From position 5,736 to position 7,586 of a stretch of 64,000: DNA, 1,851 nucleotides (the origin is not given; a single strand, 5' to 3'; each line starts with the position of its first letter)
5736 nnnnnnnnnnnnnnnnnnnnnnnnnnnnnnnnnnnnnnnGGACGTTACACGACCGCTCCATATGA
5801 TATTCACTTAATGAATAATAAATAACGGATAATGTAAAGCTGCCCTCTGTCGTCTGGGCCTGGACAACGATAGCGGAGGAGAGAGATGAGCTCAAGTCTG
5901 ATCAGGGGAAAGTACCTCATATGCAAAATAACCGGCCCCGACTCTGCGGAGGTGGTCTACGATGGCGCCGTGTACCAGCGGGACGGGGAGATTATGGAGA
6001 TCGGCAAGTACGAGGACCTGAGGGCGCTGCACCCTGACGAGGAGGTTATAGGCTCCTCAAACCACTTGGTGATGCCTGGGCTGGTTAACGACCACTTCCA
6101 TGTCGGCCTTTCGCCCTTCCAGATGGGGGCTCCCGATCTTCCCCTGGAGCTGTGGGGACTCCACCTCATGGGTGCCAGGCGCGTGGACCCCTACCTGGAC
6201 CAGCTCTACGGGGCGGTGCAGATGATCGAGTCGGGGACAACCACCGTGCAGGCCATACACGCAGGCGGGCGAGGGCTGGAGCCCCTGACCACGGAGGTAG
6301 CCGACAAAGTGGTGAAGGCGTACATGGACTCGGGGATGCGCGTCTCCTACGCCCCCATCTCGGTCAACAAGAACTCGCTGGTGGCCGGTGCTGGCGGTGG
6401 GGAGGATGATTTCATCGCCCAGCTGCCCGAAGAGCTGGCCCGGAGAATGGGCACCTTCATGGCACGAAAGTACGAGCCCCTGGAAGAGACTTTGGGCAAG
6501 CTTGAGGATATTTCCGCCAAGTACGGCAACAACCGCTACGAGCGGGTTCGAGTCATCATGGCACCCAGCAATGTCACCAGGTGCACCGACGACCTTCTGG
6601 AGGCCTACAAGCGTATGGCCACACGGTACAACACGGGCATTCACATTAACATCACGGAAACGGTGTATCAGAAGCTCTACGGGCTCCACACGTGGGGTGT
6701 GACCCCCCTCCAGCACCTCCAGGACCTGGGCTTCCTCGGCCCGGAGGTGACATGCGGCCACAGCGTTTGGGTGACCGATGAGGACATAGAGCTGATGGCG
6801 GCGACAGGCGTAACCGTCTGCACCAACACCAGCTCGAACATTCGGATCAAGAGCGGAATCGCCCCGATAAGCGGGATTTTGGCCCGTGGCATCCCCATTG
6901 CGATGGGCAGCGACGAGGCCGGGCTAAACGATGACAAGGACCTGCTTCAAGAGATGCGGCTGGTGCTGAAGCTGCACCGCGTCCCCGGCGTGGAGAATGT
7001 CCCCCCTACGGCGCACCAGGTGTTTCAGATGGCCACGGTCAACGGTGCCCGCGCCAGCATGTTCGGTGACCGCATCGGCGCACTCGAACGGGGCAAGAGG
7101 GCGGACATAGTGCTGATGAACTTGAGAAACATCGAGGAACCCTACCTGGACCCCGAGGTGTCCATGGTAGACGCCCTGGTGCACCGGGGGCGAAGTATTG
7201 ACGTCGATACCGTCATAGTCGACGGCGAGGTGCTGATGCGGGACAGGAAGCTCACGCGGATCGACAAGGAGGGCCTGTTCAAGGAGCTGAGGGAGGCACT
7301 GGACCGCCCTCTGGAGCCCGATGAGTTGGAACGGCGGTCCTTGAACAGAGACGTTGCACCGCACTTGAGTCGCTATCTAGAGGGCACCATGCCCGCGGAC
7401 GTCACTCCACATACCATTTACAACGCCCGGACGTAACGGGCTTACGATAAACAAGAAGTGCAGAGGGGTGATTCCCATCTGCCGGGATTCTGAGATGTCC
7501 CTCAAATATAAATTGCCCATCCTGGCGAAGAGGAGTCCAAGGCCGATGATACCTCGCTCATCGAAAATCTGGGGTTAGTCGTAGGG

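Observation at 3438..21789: Four amidohydrolase paralogs with a mosaic identity pattern: near-identical flanks around a divergent central cassette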

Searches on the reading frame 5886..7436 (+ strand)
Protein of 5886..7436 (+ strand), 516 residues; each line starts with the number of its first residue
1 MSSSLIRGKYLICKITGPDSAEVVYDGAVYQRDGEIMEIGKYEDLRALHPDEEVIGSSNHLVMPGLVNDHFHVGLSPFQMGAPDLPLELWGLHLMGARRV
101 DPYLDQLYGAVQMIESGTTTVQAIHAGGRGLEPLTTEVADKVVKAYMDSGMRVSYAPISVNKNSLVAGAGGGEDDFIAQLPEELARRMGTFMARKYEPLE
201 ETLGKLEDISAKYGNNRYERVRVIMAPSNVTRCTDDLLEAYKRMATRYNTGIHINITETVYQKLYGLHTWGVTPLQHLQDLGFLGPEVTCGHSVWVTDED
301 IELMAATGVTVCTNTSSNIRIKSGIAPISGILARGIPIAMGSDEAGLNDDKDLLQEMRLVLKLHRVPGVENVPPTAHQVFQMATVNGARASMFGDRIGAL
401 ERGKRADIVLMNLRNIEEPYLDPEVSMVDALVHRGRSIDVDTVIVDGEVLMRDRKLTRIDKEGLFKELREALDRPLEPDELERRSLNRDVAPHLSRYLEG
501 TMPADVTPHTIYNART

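Call 8: search_protein_families(library=ncbifam, proteins=[window:5886-7436:+])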
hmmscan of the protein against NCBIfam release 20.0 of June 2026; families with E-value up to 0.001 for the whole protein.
window:5886-7436:+ (516 aa): 32 families (the best 25 are shown)
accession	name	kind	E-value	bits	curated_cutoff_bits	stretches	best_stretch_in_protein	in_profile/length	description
NF004701.0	PRK06038.1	equivalog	1.9e-68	231.2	609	2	212-471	168-422/432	N-ethylammeline chlorohydrolase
NF005557.0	PRK07228.1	equivalog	1.4e-65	221.7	522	2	199-474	162-436/445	5'-deoxyadenosine deaminase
NF006252.0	PRK08393.1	equivalog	1.8e-59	201.9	617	2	218-471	171-419/424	N-ethylammeline chlorohydrolase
NF006549.0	PRK09045.1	equivalog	1.8e-57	194.9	540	2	217-469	184-433/444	TRZ/ATZ family hydrolase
NF006055.0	PRK08203.1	equivalog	1.2e-50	172.4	532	2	210-472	190-447/455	8-oxoguanine deaminase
NF004995.0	PRK06380.1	subfamily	1.7e-45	155.7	567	2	218-464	168-412/418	metal-dependent hydrolase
NF006056.0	PRK08204.1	subfamily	5.2e-43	147.4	391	2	275-474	234-439/449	hypothetical protein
NF005540.0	PRK07203.1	equivalog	1.6e-40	139.1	444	2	233-471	202-434/444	putative aminohydrolase SsnA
NF009059.0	PRK12393.1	equivalog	6.8e-40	137.1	543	1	191-474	174-454/460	amidohydrolase family protein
NF005211.0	PRK06687.1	equivalog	6.4e-39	133.9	703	1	193-455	153-413/419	TRZ/ATZ family protein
TIGR03314.1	Se_ssnA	subfamily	3.6e-37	128.3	455.5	2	233-471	201-433/441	putative selenium metabolism protein SsnA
NF004801.0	PRK06151.1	subfamily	2.7e-34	118.9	416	1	215-471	201-458/491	chlorohydrolase family protein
NF006681.0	PRK09229.1-2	equivalog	5.1e-33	114.5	362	1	97-467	89-443/451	formimidoylglutamate deiminase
NF012037.0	PRK15493.1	equivalog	4.1e-28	98.3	779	1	216-465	177-423/435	bifunctional S-methyl-5'-thioadenosine deaminase/S-adenosylhomocysteine deaminase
TIGR02967.1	guan_deamin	equivalog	5.2e-27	94.8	375.4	2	217-415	169-364/401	guanine deaminase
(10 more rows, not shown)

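Call 21: list_cluster_members(proteins=[P0001, P0002, P0003, P0007, window:5886-7433:+])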
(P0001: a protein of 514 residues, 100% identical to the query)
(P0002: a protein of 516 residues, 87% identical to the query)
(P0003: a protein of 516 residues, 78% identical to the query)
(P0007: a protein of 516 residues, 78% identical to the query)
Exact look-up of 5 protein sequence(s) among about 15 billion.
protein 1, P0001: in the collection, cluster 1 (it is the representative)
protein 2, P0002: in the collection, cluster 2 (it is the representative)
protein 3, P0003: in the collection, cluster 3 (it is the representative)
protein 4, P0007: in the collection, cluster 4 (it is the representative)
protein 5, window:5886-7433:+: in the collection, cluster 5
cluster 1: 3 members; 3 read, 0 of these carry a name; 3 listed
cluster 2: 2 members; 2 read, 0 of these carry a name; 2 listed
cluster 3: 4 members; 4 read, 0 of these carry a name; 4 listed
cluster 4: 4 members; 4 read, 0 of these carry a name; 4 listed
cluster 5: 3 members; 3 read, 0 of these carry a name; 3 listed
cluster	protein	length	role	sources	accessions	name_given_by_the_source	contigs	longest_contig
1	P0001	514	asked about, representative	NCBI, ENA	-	-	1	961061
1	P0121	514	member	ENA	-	-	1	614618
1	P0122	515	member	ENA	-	-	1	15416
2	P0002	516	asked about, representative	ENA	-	-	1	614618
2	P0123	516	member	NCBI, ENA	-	-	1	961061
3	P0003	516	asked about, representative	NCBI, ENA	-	-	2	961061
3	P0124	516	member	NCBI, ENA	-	-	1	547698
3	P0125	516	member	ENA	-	-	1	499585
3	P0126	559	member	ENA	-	-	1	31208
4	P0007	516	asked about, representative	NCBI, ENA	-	-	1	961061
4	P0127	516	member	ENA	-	-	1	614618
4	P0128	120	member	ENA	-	-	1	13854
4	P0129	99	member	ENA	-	-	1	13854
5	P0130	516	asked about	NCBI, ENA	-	-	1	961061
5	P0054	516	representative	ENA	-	-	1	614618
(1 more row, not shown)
